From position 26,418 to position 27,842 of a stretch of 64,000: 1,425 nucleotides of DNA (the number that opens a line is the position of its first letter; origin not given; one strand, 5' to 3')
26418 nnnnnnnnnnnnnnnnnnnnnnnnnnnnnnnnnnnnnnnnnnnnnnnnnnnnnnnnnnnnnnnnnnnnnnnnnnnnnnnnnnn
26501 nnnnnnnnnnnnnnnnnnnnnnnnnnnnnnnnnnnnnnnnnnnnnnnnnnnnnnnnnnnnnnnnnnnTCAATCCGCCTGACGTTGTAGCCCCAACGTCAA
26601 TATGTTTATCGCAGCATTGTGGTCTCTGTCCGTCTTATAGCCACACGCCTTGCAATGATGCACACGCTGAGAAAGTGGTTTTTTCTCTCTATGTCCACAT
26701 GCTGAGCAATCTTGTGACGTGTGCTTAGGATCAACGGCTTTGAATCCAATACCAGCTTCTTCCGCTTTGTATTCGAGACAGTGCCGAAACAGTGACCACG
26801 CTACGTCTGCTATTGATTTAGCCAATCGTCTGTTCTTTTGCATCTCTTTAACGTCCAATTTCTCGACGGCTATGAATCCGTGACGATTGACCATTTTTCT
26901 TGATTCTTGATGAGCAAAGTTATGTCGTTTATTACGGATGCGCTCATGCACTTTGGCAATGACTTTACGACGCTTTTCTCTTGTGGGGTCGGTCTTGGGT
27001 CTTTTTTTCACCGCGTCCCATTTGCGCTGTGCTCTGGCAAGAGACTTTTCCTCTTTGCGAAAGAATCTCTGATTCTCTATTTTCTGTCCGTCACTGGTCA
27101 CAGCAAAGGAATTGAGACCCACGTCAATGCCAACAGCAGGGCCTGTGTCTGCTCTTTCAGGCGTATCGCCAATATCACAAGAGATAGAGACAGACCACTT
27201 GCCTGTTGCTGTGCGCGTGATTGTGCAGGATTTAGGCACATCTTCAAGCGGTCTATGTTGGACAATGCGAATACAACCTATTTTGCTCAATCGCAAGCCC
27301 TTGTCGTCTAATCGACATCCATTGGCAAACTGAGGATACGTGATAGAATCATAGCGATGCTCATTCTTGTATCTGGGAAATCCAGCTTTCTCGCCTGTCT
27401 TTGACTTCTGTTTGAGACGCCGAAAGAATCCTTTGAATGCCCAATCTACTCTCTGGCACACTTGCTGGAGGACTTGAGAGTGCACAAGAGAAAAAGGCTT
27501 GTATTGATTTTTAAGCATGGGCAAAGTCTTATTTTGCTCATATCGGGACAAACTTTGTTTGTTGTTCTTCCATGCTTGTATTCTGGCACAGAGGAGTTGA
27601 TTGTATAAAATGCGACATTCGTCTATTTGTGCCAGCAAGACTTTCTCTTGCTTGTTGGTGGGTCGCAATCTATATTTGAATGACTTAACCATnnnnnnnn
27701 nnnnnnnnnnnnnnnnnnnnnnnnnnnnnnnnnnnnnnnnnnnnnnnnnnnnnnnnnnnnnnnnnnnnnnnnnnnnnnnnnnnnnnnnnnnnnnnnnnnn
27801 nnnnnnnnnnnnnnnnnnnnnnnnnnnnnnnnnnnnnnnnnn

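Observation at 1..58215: Sulfatases and PhyH-type Fe(II)/2OG dioxygenases are co-amplified and interleaved, suggesting an undescribed two-enzyme glycan desulfation/oxidation system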

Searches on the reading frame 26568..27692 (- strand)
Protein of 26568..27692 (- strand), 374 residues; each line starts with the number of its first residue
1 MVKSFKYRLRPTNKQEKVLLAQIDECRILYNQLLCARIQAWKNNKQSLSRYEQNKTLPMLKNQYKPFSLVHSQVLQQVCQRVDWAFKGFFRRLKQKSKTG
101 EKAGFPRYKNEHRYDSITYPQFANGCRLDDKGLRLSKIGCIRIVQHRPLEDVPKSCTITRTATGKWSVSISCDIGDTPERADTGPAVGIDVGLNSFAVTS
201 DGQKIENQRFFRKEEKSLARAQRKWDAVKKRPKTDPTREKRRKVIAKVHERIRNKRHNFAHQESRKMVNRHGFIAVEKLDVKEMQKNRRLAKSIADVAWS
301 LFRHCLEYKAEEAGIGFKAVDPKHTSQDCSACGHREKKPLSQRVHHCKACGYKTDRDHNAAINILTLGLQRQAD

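Call 4: search_protein_families(library=pfam, proteins=[window:26568-27692:-])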
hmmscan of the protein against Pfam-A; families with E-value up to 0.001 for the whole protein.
window:26568-27692:- (374 aa): 3 families
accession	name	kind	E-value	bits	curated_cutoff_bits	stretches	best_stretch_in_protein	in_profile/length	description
PF07282.18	Cas12f1-like_TNB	-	1.1e-24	86.8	26.3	1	299-364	1-60/60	Cas12f1-like, TNB domain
PF01385.25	OrfB_IS605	-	2e-23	83.3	30.5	1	169-287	1-119/120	Probable transposase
PF12323.14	HTH_OrfB_IS605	-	1.6e-10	40.7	21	1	1-45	1-46/47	Helix-turn-helix domain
